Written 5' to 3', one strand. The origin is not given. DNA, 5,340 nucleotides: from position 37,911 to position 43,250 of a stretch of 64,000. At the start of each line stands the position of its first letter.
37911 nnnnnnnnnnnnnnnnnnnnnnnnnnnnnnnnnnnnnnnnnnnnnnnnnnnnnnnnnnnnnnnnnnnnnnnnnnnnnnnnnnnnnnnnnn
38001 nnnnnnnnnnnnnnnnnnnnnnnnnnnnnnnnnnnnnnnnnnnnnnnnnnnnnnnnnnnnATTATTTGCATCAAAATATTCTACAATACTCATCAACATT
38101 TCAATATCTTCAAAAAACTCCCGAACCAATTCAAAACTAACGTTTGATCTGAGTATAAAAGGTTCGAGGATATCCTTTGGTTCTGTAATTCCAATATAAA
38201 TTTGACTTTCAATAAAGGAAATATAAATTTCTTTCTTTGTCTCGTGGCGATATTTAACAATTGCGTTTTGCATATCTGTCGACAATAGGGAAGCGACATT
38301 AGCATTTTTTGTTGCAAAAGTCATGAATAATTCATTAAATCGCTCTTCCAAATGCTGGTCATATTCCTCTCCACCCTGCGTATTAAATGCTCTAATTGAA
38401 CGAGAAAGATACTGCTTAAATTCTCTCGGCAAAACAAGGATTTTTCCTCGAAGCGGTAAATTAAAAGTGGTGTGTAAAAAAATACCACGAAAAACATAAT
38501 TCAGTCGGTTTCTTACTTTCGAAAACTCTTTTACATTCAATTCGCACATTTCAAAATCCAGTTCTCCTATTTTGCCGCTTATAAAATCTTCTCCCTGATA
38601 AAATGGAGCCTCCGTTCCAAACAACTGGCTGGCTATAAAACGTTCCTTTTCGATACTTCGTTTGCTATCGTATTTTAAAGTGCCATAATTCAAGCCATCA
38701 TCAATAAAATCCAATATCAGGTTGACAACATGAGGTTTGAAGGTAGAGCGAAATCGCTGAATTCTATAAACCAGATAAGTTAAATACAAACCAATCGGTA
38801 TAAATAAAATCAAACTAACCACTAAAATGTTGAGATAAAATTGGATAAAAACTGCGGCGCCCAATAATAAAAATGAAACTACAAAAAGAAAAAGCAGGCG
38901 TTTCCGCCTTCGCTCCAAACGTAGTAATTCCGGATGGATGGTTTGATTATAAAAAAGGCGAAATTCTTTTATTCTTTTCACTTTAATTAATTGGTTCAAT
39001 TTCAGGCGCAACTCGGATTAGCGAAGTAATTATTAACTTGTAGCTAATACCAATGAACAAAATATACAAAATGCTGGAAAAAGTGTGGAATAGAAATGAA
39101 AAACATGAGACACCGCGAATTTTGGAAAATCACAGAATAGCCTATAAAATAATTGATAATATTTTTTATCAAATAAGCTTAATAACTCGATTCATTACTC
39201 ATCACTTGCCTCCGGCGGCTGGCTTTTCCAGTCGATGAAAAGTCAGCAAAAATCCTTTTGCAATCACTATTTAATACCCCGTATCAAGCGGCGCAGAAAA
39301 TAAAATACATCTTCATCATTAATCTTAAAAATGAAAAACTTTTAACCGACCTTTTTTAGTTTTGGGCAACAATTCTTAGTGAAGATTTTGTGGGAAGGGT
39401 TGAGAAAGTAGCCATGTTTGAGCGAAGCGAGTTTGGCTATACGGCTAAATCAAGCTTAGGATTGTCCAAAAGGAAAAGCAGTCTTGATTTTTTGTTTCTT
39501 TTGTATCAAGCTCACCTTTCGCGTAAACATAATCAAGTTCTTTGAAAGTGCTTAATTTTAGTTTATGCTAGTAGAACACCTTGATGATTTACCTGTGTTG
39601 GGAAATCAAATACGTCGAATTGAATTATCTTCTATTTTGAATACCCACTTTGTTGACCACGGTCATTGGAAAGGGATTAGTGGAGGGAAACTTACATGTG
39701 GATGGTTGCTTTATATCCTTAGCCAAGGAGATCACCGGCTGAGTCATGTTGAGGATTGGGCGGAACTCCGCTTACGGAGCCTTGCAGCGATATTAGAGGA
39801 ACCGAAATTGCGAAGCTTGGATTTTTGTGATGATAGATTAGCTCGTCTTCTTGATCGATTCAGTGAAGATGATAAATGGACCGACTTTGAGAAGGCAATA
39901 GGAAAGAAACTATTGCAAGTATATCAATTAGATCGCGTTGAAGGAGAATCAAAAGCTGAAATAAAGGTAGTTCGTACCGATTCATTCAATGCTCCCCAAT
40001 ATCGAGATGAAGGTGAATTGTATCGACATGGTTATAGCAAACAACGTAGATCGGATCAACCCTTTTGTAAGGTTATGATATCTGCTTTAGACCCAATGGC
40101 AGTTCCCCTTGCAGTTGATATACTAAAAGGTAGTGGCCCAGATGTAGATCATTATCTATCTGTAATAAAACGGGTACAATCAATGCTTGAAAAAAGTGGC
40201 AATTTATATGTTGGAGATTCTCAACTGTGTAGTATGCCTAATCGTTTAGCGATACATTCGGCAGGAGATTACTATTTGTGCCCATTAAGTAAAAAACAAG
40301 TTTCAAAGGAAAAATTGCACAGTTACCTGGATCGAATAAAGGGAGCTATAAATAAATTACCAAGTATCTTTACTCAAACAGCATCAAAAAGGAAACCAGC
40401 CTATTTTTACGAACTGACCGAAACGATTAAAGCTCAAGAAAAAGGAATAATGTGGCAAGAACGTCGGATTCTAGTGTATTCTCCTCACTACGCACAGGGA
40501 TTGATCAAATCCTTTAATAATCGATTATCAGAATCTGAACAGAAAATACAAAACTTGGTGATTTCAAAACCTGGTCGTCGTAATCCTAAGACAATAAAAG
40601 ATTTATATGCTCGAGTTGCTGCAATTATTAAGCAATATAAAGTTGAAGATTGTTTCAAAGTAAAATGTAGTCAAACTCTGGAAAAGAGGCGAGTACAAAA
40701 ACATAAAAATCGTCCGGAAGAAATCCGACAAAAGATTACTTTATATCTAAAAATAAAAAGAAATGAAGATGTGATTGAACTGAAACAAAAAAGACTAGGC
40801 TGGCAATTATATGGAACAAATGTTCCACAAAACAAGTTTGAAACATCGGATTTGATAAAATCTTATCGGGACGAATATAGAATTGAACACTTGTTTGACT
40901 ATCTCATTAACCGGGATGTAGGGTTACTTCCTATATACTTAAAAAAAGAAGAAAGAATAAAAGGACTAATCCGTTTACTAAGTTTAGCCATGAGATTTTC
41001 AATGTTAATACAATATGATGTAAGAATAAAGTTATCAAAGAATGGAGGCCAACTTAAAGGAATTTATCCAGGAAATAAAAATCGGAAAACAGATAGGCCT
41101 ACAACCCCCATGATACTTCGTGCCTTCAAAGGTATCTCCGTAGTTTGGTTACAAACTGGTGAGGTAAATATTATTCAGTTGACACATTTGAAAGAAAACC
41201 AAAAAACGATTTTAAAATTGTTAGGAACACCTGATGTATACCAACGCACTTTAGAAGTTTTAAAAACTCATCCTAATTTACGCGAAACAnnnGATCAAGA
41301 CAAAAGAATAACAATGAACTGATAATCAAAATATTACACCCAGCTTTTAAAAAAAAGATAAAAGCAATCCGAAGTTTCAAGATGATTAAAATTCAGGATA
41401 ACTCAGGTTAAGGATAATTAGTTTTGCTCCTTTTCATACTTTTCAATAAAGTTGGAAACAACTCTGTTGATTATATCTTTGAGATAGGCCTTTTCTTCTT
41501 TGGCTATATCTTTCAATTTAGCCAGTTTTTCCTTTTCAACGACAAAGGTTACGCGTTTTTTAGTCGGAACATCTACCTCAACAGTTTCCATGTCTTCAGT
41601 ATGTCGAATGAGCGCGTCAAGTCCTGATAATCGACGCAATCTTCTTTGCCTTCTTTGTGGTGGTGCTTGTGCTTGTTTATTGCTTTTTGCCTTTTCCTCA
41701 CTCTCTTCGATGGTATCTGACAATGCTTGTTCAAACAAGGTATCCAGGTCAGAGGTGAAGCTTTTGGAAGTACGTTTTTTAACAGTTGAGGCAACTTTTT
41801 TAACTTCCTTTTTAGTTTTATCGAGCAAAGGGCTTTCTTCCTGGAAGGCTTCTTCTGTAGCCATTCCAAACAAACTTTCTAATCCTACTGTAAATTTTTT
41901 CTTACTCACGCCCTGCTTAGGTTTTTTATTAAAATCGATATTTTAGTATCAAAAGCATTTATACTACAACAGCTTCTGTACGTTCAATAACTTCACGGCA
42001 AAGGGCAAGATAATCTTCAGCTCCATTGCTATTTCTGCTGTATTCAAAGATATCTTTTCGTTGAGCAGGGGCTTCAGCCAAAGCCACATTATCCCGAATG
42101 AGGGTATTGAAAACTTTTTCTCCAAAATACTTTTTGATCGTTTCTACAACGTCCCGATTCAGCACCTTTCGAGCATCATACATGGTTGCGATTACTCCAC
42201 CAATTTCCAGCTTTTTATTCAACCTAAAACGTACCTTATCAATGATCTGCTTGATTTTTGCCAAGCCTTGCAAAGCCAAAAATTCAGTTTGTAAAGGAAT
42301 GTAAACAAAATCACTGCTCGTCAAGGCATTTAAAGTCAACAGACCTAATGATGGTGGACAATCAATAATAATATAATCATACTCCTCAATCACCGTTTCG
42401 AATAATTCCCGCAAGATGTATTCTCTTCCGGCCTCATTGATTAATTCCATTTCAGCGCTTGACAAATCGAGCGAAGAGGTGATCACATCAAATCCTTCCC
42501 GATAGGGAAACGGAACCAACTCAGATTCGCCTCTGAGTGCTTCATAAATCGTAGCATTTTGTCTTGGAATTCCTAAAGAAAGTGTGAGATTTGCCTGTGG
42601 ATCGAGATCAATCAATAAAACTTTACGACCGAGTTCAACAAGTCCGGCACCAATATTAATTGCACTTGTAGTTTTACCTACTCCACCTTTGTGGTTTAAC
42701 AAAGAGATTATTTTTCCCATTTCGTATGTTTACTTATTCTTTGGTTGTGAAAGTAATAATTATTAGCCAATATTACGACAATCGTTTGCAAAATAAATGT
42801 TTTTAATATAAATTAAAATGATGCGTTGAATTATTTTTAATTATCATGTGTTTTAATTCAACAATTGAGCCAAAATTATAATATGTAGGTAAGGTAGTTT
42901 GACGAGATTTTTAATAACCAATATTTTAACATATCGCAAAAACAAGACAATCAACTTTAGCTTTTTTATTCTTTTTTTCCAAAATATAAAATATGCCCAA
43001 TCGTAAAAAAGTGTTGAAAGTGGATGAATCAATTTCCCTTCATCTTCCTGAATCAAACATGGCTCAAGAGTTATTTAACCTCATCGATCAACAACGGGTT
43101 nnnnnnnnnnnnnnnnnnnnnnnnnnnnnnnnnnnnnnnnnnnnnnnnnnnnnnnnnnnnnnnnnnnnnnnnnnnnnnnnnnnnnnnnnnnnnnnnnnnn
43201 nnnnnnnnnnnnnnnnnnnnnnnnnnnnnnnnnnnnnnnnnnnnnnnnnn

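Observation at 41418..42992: Non-canonical partition module: ParA with a small RHH protein carrying ParB-like N-terminal peptides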

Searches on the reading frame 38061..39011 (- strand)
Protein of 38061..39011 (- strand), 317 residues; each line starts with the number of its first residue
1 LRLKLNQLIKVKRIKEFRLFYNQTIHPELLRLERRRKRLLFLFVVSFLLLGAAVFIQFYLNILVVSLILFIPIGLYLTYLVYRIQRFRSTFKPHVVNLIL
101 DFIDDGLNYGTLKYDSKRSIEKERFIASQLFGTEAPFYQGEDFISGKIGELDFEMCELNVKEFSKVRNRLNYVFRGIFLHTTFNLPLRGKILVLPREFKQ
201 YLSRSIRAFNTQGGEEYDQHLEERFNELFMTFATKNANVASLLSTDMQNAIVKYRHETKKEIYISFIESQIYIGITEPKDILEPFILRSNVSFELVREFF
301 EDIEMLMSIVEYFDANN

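Call 3: search_protein_families(library=pfam, proteins=[window:38061-39011:-], max_evalue=1)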
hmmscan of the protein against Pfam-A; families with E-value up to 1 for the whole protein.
window:38061-39011:- (317 aa): 1 family
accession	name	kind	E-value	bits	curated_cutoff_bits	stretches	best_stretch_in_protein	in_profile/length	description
PF11335.13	DUF3137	-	6.4e-25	88.1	26.1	1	173-313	2-137/139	Protein of unknown function (DUF3137)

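Call 4: search_protein_families(library=ncbifam, proteins=[window:38061-39011:-], max_evalue=1)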
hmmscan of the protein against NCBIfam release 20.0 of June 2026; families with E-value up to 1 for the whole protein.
window:38061-39011:- (317 aa): 0 families

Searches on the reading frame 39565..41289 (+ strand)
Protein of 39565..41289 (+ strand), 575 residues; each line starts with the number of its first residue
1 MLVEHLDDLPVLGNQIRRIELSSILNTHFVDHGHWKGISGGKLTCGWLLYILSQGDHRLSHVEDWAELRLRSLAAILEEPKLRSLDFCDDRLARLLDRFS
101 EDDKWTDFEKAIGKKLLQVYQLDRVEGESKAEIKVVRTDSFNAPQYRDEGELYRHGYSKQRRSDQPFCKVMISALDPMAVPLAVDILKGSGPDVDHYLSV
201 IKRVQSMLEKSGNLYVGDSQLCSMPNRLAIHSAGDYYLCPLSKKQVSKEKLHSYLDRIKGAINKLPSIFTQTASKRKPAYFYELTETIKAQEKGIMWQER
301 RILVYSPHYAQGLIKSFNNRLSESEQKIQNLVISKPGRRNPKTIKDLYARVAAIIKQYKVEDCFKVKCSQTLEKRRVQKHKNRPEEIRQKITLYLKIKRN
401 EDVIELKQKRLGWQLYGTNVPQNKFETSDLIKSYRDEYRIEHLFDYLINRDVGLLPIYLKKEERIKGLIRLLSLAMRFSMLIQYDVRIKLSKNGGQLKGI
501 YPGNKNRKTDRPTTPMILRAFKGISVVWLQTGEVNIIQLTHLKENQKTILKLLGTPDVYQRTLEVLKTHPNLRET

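Call 3: search_protein_families(library=pfam, proteins=[window:39565-41289:+], max_evalue=1)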
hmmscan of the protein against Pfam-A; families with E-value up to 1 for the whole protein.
window:39565-41289:+ (575 aa): 2 families
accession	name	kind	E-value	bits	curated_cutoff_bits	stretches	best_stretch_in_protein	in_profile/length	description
PF14104.11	DUF4277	-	6.4e-05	23.7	25.4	1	3-103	3-99/109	Domain of unknown function (DUF4277)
PF02671.26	PAH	-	0.019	15.1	21.3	0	554-573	19-38/45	Paired amphipathic helix repeat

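Call 4: search_protein_families(library=ncbifam, proteins=[window:39565-41289:+], max_evalue=1)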
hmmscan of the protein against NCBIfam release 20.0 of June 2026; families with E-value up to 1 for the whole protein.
window:39565-41289:+ (575 aa): 4 families
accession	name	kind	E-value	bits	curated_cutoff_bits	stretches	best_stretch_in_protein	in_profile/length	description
NF033559.2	transpos_IS1634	equivalog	1e-66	226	100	1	5-556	5-482/483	IS1634 family transposase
NF009095.0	PRK12435.1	subfamily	0.0024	17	455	1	300-439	107-246/311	ferrochelatase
NF033592.1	transpos_IS4_1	equivalog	0.037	13.1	115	1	365-445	229-295/332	IS4 family transposase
NF040949.1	minchrom_main_MCM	domain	0.044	12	940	1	273-365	14-105/682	minichromosome maintenance protein MCM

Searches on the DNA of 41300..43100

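Call 85: search_rna_families(source=window, start=41300, end=43100, threshold=evalue, max_evalue=1)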
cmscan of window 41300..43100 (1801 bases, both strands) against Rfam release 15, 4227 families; matches with E-value up to 1: 0.
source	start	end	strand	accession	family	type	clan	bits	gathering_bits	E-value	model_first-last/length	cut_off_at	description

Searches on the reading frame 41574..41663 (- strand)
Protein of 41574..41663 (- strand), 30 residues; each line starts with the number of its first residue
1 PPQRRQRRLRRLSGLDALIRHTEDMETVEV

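Call 92: search_solved_structures(query=window:41574-41663:-, max_evalue=10, show_alignments=5)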
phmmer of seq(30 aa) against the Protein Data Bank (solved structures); distinct sequences matched with E-value up to 10: 1.
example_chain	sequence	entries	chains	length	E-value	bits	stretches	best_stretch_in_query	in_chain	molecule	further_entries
4jgw_A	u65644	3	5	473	1.2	12.7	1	1-27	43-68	Ral guanine nucleotide dissociation stimulator-like 2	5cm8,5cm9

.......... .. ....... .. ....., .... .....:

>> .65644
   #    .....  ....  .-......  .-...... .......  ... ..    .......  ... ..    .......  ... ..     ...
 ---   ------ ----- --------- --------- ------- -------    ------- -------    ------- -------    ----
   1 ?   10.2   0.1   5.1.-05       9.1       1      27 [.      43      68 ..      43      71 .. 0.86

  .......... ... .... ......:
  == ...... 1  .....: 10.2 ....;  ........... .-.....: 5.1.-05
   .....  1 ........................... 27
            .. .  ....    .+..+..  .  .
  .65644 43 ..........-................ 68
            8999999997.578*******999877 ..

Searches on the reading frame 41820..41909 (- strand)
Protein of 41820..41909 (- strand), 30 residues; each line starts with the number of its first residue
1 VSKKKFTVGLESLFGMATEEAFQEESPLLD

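Call 93: search_solved_structures(query=window:41820-41909:-, max_evalue=10, show_alignments=5)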
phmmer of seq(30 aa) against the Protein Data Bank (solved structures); distinct sequences matched with E-value up to 10: 0.
